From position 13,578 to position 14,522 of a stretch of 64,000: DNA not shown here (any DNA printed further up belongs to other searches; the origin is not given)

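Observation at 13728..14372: Lipoprotein encoded 1 nt after the protease stop: a candidate novel membrane-anchored C10 protease inhibitor or immunity protein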

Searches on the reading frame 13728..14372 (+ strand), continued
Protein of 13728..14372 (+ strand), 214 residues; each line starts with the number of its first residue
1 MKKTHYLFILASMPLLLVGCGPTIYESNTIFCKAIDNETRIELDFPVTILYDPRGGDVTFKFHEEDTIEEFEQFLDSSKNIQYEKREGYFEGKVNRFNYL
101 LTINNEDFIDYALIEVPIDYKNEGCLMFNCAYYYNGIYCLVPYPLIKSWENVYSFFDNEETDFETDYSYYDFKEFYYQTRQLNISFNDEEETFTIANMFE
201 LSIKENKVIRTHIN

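Call 86: search_protein_families(library=padloc, proteins=[window:13728-14372:+], max_evalue=0.01)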
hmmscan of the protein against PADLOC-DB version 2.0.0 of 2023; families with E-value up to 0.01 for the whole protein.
window:13728-14372:+ (214 aa): 0 families
